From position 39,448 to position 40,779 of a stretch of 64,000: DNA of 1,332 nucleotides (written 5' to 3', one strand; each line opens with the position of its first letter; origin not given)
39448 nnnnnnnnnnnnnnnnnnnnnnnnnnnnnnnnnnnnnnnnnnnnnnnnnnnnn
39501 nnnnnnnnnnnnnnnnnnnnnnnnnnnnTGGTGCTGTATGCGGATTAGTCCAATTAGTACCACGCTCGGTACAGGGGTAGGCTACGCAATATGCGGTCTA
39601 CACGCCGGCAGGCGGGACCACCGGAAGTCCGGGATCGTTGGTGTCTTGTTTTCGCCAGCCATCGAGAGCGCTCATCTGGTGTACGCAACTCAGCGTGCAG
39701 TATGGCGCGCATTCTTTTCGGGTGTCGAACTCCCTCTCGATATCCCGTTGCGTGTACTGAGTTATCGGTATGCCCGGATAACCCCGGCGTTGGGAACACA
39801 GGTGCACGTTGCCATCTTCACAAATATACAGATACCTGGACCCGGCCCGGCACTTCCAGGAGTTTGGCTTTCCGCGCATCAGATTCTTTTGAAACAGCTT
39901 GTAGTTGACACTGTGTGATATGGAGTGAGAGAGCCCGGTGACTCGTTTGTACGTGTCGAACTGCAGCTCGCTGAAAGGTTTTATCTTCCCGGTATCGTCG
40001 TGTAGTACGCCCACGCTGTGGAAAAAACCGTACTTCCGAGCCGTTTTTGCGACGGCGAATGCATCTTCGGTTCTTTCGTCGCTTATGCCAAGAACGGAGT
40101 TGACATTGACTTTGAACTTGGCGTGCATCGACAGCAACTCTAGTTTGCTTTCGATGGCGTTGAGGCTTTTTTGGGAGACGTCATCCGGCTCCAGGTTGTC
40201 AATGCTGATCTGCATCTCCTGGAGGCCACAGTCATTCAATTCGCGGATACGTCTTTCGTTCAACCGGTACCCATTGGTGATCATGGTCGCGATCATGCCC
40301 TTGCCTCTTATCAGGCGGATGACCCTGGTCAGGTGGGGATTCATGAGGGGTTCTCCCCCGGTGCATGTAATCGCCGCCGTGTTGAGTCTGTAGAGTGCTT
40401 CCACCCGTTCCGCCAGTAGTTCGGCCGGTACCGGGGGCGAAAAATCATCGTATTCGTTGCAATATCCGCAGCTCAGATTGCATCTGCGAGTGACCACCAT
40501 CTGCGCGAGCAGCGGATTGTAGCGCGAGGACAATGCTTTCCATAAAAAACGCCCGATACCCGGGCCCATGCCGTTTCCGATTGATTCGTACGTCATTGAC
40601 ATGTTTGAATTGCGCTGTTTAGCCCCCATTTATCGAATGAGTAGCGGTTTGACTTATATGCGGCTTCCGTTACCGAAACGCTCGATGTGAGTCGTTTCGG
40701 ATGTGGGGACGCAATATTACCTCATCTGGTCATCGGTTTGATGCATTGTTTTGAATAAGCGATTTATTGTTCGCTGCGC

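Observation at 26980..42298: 15-kb accessory membrane-lipid cluster of unrecognised composition between rnd and mltA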

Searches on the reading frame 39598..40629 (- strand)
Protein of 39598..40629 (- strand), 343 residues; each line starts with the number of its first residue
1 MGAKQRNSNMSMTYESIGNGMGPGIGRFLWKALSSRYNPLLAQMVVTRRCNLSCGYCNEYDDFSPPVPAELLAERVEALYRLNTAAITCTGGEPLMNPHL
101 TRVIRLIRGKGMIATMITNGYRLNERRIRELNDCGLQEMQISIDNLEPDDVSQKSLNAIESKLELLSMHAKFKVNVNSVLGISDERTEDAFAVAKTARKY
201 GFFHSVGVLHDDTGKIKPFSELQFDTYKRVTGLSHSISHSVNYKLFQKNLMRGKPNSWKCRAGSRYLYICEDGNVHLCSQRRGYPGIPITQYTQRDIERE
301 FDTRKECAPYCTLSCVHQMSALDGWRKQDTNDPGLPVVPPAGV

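Call 4: search_protein_families(library=pfam, proteins=[window:39598-40629:-], max_evalue=0.01)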
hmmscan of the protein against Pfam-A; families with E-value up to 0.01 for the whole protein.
window:39598-40629:- (343 aa): 2 families
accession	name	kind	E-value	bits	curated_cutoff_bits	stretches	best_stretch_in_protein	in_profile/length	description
PF04055.27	Radical_SAM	-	7.8e-19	68.9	29.5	1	44-203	1-142/166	Radical SAM superfamily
PF13353.11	Fer4_12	-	5.6e-05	23.9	22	1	47-144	12-114/137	4Fe-4S single cluster domain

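Call 6: search_protein_families(library=ncbifam, proteins=[window:39598-40629:-], max_evalue=0.01)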
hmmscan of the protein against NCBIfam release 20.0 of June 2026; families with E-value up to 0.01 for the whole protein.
window:39598-40629:- (343 aa): 58 families (the best 25 are shown)
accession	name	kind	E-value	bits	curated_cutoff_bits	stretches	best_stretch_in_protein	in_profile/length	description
TIGR02666.1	moaA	equivalog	2.1e-18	66.4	284.05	1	45-185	15-171/336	GTP 3',8-cyclase MoaA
TIGR02668.1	moaA_archaeal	equivalog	3.5e-15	55.8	325.25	1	44-153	14-126/303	GTP 3',8-cyclase MoaA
NF045702.1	rSAM_GDGT_ether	equivalog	7e-14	51.3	450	1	39-174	85-228/486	tetraether lipid synthase Tes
NF038283.1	viperin_w_prok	equivalog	9.4e-14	51.2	180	1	46-149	8-120/281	viperin family antiviral radical SAM protein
TIGR02109.1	PQQ_syn_pqqE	equivalog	1.3e-13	50.6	381.35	1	39-167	6-139/358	pyrroloquinoline quinone biosynthesis protein PqqE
TIGR04317.1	W_rSAM_matur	equivalog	2.8e-13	49.7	380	1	46-177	10-144/349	tungsten cofactor oxidoreductase radical SAM maturase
NF001199.0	PRK00164.2-1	equivalog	3.5e-13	49.4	231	1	44-153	16-128/308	GTP 3',8-cyclase MoaA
TIGR04051.1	rSAM_NirJ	equivalog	7.2e-13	48.2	515.45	1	46-180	8-146/354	heme d1 biosynthesis radical SAM protein NirJ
TIGR04347.1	pseudo_SAM_Halo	equivalog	8.4e-13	48.3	525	1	45-148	43-149/390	TIGR04347 family pseudo-SAM/SPASM protein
TIGR04545.1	rSAM_ahbD_hemeb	equivalog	2.8e-12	46.7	500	1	45-201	5-166/339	heme b synthase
TIGR03913.1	rad_SAM_trio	equivalog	6e-12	44.7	591.75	1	27-182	6-166/477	GDL motif peptide-associated radical SAM/SPASM maturase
TIGR04546.1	rSAM_ahbC_deAc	equivalog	1.3e-11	43.9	650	1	45-150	44-152/390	12,18-didecarboxysiroheme deacetylase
TIGR04303.1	GeoRSP_rSAM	equivalog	1.8e-11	44.2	400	1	39-148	4-113/325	GeoRSP system radical SAM/SPASM protein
TIGR04133.1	rSAM_w_lipo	hypoth_equivalog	3.4e-11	42.7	425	1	46-148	30-138/350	TIGR04133 family radical SAM/SPASM protein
TIGR04311.1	rSAM_Geo_metal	subfamily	1.3e-10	40.9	400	1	44-167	7-140/423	radical SAM/SPASM family putative metalloenzyme maturase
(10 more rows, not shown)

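Call 22: search_solved_structures(query=window:39598-40629:-, max_evalue=0.01)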
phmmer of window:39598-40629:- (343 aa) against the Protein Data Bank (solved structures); distinct sequences matched with E-value up to 0.01: 15.
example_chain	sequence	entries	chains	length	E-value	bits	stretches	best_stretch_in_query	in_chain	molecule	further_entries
8wm2_A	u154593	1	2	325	9.1e-08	34.7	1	36-148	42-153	Fe-S radical SAM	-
7vob_C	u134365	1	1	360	3.4e-07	32.8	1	48-181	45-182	Cytosylglucuronate decarboxylase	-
7voc_C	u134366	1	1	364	3.5e-07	32.8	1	48-181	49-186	Cytosylglucuronate decarboxylase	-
1tv7_A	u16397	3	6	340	3.5e-07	32.8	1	43-185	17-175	Molybdenum cofactor biosynthesis protein A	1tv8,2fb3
2fb2_A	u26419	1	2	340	4e-07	32.6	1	44-185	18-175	Molybdenum cofactor biosynthesis protein A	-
7tol_A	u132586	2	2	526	4.4e-07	32.5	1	38-148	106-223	glycerol dibiphytanyl glycerol tetraether - macrocyclic archaeol synthase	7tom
6efn_A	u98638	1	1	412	1.2e-06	31.1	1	36-189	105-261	Sporulation killing factor maturation protein SkfB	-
6c8v_A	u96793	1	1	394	0.00012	24.5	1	42-151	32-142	Coenzyme PQQ synthesis protein E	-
6q2p_A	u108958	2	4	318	0.0005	22.4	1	36-147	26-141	Radical S-adenosyl methionine domain-containing protein 2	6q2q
5vsl_A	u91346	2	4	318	0.00071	21.9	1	36-147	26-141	Radical S-adenosyl methionine domain-containing protein 2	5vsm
6y1x_A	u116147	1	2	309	0.0015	20.8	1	45-149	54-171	Radical SAM domain protein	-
9dfn_A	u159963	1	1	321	0.0017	20.7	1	38-130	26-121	Radical SAM core domain-containing protein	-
7n7h_A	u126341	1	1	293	0.0027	20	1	44-181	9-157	VIPERIN-LIKE ENZYME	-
9dfu_A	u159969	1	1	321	0.0028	19.9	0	39-130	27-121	Radical SAM core domain-containing protein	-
7wzv_A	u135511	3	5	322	0.0048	19.2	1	38-196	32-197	4Fe-4S cluster-binding domain-containing protein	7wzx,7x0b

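Call 42: find_homologous_proteins(query=window:39598-40629:-)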
Query window:39598-40629:- (343 aa): 8000 proteins with E <= 0.001 among 8000 candidates; the best 120 are listed.
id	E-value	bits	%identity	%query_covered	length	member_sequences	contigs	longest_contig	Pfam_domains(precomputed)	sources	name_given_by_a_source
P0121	5.6e-218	741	98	94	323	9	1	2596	PF04055.28,PF13353.12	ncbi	-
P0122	1.0e-194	664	83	99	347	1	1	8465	PF04055.28,PF13353.12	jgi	jgi:MoaA/NifB/PqqE/SkfB family radical SAM enzyme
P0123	1.7e-191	654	84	97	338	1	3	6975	PF04055.28,PF13353.12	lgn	-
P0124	3.9e-191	652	84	96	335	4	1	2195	PF04055.28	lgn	-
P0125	1.5e-190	651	80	100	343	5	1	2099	PF04055.28,PF13353.12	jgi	-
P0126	4.6e-188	642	82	97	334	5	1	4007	PF04055.28,PF13353.12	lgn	-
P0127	4.2e-186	636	80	98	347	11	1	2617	PF04055.28,PF13353.12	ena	-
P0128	7.7e-178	609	78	97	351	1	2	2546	PF04055.28,PF13353.12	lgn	-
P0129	4.9e-173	593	79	92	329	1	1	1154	PF04055.28,PF13353.12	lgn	-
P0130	9.5e-167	572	73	98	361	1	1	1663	PF04055.28,PF13353.12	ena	-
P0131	3.5e-165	567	76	90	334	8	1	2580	PF04055.28,PF13353.12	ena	-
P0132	3.5e-162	557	75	91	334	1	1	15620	PF04055.28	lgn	-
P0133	6.4e-162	556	74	90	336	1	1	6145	PF04055.28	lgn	-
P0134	2.1e-161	555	75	92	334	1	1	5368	PF04055.28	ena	-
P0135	3.4e-161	554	75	90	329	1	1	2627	PF04055.28,PF13353.12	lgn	-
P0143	1.6e-144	499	69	90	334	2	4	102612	PF04055.28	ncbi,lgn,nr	ncbi:MAG: radical SAM protein [Chromatiales bacterium 21-64-14]|nr:MAG: radical SAM protein [Chromat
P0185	1.3e-135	470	62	94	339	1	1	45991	PF04055.28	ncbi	ncbi:MAG: radical SAM protein [Steroidobacteraceae bacterium]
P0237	8.2e-132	457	64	92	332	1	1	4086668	PF04055.28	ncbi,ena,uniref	ncbi:radical SAM protein [Lichenicola sp.]|uniref:radical SAM protein n=1 Tax=Lichenicola sp. TaxID=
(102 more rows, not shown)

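Call 43: find_encoding_contigs(protein=P0237, flank=10000, max_places=1)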
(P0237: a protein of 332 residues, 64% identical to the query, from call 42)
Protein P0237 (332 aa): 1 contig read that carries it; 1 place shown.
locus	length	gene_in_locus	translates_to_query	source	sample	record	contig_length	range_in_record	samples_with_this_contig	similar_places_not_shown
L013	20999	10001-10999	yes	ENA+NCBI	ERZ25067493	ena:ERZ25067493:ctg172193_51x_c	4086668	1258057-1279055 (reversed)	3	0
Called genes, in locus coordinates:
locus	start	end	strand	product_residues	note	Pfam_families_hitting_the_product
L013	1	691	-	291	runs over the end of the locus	PF25539:Bestrophin_2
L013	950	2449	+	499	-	-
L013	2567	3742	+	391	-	PF03739:LptF_LptG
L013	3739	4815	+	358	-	PF03739:LptF_LptG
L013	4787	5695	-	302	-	PF01066:CDP-OH_P_transf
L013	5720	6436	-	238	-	PF00483:NTP_transferase (weak), PF12804:NTP_transf_3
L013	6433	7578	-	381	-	PF01658:Inos-1-P_synth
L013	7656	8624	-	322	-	PF04488:Gly_transf_sug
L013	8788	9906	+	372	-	PF13579:Glyco_trans_4_4, PF13439:Glyco_transf_4, PF20706:GT4-conflict, PF00534:Glycos_transf_1, PF13692:Glyco_trans_1_4, PF13524:Glyco_trans_1_2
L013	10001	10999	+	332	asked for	PF04055:Radical_SAM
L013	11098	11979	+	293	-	PF00144:Beta-lactamase, PF13354:Beta-lactamase2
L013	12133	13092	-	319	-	PF00291:PALP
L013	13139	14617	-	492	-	PF01943:Polysacc_synt, PF13440:Polysacc_synt_3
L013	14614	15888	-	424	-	PF13439:Glyco_transf_4, PF00534:Glycos_transf_1, PF13692:Glyco_trans_1_4, PF13524:Glyco_trans_1_2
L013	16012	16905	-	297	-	PF02826:2-Hacid_dh_C, PF03446:NAD_binding_2, PF03807:F420_oxidored, PF14833:NAD_binding_11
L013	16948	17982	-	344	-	PF00356:LacI, PF00532:Peripla_BP_1, PF13407:Peripla_BP_4, PF13377:Peripla_BP_3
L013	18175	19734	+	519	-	PF00005:ABC_tran, PF13304:AAA_21 (faint), PF00005:ABC_tran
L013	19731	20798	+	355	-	PF02653:BPD_transp_2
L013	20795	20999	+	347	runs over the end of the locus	PF02653:BPD_transp_2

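Call 44: find_encoding_contigs(protein=P0143, flank=10000, max_places=1)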
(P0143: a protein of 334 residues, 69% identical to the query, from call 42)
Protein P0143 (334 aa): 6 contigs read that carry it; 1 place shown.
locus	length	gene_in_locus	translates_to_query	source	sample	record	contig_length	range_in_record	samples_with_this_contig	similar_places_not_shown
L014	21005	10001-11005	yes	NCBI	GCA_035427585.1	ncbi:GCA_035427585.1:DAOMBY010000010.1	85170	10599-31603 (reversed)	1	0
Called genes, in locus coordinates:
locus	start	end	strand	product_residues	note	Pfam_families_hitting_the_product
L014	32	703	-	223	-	PF01027:Bax1-I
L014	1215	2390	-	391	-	PF13439:Glyco_transf_4, PF13579:Glyco_trans_4_4, PF00534:Glycos_transf_1, PF13692:Glyco_trans_1_4, PF13524:Glyco_trans_1_2 (weak)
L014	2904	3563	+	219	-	PF00072:Response_reg, PF00196:GerE, PF08281:Sigma70_r4_2 (faint)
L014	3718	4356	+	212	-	PF00072:Response_reg, PF00196:GerE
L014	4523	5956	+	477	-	PF00578:AhpC-TSA, PF08534:Redoxin, PF01436:NHL (faint), PF13098:Thioredoxin_2 (faint), PF13905:Thioredoxin_8, PF08450:SGL (faint), PF21959:DUF6923 (faint)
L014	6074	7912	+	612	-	PF01541:GIY-YIG, PF27096:UvrC_M, PF02151:UVR, PF22920:UvrC_RNaseH, PF08459:UvrC_RNaseH_dom, PF00633:HHH (faint), PF14520:HHH_5, PF12826:HHH_2 (weak)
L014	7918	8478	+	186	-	PF01066:CDP-OH_P_transf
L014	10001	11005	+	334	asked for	PF04055:Radical_SAM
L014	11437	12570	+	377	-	PF13579:Glyco_trans_4_4, PF13439:Glyco_transf_4, PF20706:GT4-conflict, PF00534:Glycos_transf_1, PF13692:Glyco_trans_1_4, PF13524:Glyco_trans_1_2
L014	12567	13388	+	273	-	PF02585:PIG-L (weak)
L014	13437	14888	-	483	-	PF01943:Polysacc_synt, PF13440:Polysacc_synt_3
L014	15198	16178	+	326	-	PF04488:Gly_transf_sug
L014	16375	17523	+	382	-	PF13579:Glyco_trans_4_4, PF13439:Glyco_transf_4, PF20706:GT4-conflict, PF00534:Glycos_transf_1, PF13692:Glyco_trans_1_4, PF13524:Glyco_trans_1_2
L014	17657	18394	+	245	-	-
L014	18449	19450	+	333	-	PF04488:Gly_transf_sug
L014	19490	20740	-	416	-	PF13439:Glyco_transf_4, PF00534:Glycos_transf_1, PF13692:Glyco_trans_1_4, PF13524:Glyco_trans_1_2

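Call 45: find_encoding_contigs(protein=P0185, flank=10000, max_places=1)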
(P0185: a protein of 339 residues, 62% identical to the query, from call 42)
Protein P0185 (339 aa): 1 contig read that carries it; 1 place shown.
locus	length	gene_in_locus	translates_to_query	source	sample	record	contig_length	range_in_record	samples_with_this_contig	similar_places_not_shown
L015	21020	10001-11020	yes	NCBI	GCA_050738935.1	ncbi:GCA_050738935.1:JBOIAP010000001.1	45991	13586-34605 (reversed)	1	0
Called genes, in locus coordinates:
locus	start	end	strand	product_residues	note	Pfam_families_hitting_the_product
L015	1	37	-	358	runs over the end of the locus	PF01168:Ala_racemase_N, PF00842:Ala_racemase_C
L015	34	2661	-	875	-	PF00772:DnaB, PF03796:DnaB_C, PF13481:AAA_25, PF14890:Intein_splicing, PF14528:LAGLIDADG_3, PF03796:DnaB_C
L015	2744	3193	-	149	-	PF01281:Ribosomal_L9_N, PF03948:Ribosomal_L9_C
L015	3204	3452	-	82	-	PF01084:Ribosomal_S18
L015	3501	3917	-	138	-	PF01250:Ribosomal_S6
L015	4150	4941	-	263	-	PF08032:SpoU_sub_bind, PF00588:SpoU_methylase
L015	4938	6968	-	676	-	PF08206:OB_RNB, PF17876:CSD2, PF00773:RNB, PF00575:S1 (weak)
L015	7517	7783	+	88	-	-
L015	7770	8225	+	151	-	PF01850:PIN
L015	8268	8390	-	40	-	PF12833:HTH_18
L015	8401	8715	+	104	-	-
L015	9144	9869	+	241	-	PF19583:ODP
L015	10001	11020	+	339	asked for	PF04055:Radical_SAM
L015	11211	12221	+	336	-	PF00248:Aldo_ket_red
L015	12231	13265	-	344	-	-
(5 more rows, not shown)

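Call 49: find_related_loci(query=A1, collection=metagenome_contigs, flank=10000)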
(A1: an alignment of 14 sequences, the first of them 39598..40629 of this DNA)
Query A1 (343 aa) in metagenome_contigs; peptide patterns used: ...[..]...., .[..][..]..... (x = any residue, [..] = any of these).
600 stretches matched a pattern (row limit reached: there are more); 466 encode a relative of the query (tblastn E <= 1e-3); the best 80 are kept; 80 distinct loci.
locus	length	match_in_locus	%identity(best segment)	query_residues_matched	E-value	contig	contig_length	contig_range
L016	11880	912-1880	67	7-333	3e-147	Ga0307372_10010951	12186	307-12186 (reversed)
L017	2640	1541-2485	66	19-333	2e-145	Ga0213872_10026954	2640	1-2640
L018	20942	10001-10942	64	19-333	4e-136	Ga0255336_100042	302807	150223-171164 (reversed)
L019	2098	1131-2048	64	20-326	5e-143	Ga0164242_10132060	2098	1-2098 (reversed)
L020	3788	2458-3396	63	27-338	5e-136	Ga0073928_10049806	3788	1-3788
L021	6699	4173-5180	60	3-335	1e-132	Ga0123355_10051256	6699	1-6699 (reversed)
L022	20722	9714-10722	61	7-335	3e-123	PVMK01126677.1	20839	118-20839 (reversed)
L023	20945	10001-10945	53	6-326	1e-113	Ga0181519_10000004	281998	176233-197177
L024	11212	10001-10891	53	28-325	1e-108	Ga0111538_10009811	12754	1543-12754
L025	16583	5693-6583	53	28-325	4e-108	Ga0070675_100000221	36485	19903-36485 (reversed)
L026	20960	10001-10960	48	3-333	4e-108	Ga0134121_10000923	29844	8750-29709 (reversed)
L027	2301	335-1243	52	28-332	7e-113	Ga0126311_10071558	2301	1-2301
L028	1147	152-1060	52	27-331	5e-117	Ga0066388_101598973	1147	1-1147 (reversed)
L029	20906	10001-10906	52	27-330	2e-106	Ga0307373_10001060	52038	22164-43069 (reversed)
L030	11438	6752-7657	51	27-330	2e-106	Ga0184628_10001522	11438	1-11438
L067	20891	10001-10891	50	28-326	4e-102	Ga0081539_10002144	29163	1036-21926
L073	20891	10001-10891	51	28-326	2e-102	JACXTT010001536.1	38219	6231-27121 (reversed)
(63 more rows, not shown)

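Call 55: search_protein_families(library=pfam, proteins=[L067:6843-7922:+, L073:6779-7930:+, L067:7926-8618:+, L067:8691-9062:+, L067:9128-9826:+, L067:10977-11558:-, L067:11555-13024:-, L067:13021-13704:-, L073:12437-13021:-, L073:13030-13806:-], max_evalue=0.01)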
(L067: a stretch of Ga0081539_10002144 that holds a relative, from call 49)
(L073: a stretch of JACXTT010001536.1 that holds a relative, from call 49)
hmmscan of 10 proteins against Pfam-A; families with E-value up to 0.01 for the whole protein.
L067:6843-7922:+ (359 aa): 0 families

L073:6779-7930:+ (383 aa): 2 families
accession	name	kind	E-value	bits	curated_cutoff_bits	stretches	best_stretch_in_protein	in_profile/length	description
PF12704.14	MacB_PCD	-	3.6e-26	93.2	27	1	36-233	1-206/207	MacB-like periplasmic core domain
PF02687.27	FtsX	-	3.3e-18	66.3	25.5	1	263-376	2-120/120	FtsX-like permease C-terminal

L067:7926-8618:+ (230 aa): 8 families
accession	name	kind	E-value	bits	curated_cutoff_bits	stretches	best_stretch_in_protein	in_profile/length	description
PF00005.33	ABC_tran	-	5.6e-38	131.1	25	1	24-171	1-136/137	ABC transporter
PF02463.25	SMC_N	-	1.3e-07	31.8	40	1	34-217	24-212/220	RecF/RecN/SMC N terminal domain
PF03215.21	Rad17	-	0.00038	20.9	23.8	1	23-59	34-70/186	Rad17 P-loop domain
PF13555.12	AAA_29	-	0.00091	19.4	27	1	27-62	15-50/61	P-loop containing region of AAA domain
PF13304.12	AAA_21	-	0.0011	19.6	27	0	127-205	221-301/304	AAA domain, putative AbiEii toxin, Type IV TA system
PF13401.12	AAA_22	-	0.0046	17.7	27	0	34-63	5-33/130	AAA domain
PF03193.22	RsgA_GTPase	-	0.0092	16.3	30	0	33-56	105-128/174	RsgA GTPase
PF13481.12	AAA_25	-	0.0095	16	27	0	32-51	31-50/195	AAA domain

L067:8691-9062:+ (123 aa): 0 families

L067:9128-9826:+ (232 aa): 1 family
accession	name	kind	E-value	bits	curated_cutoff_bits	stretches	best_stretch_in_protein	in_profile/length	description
PF03548.22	LolA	-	6.3e-08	33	23.6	1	84-221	36-164/165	Outer membrane lipoprotein carrier protein LolA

L067:10977-11558:- (193 aa): 1 family
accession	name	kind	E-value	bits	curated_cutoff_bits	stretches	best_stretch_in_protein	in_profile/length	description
PF24575.1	TPR_Slam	-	0.0002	22.2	35.2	1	106-161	45-104/104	Surface lipoprotein assembly modifier, N-terminal TPR repeats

L067:11555-13024:- (489 aa): 4 families
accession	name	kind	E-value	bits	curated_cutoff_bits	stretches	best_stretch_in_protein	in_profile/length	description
PF00224.27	PK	-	1.2e-117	393.1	30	1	11-332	2-328/328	Pyruvate kinase, barrel domain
PF02887.21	PK_C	-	9.2e-22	77.7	28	1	367-468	2-103/114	Pyruvate kinase, alpha/beta domain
PF03328.21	HpcH_HpaI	-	0.0025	17.6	25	0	184-250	76-147/221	HpcH/HpaI aldolase/citrate lyase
PF01791.15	DeoC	-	0.005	16.9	23.8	0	28-84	81-142/229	DeoC/LacD family aldolase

L067:13021-13704:- (227 aa): 6 families
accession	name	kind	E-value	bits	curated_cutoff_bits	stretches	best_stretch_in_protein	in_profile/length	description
PF00578.27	AhpC-TSA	-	8.2e-17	61.7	26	1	101-201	20-123/124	AhpC/TSA family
PF08534.16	Redoxin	-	7.8e-13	48.9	26.6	1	101-208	23-137/148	Redoxin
PF13905.12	Thioredoxin_8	-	8.7e-09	36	27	1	106-198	1-93/94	Thioredoxin-like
PF00085.26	Thioredoxin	-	4.1e-07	30.4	23.5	1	107-165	19-70/103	Thioredoxin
PF13098.12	Thioredoxin_2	-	9.8e-06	26.3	27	1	106-211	5-99/104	Thioredoxin-like domain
PF00255.25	GSHPx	-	0.0044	17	27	1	98-147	13-61/108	Glutathione peroxidase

L073:12437-13021:- (194 aa): 2 families
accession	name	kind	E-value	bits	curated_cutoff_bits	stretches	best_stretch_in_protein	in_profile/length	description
PF04191.18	PEMT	-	1.7e-13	51.3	25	1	79-177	4-104/105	Phospholipid methyltransferase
PF04140.19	ICMT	-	1.2e-09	38.9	24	1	84-172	4-94/95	Isoprenylcysteine carboxyl methyltransferase (ICMT) family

L073:13030-13806:- (258 aa): 2 families
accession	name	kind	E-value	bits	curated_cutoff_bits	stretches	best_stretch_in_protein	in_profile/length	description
PF06736.16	TMEM175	-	4.9e-16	59.4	25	1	26-106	1-86/88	Endosomal/lysosomal potassium channel TMEM175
PF06772.16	LtrA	-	0.00019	21.3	31.9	1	24-215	2-146/356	Bacterial low temperature requirement A protein (LtrA)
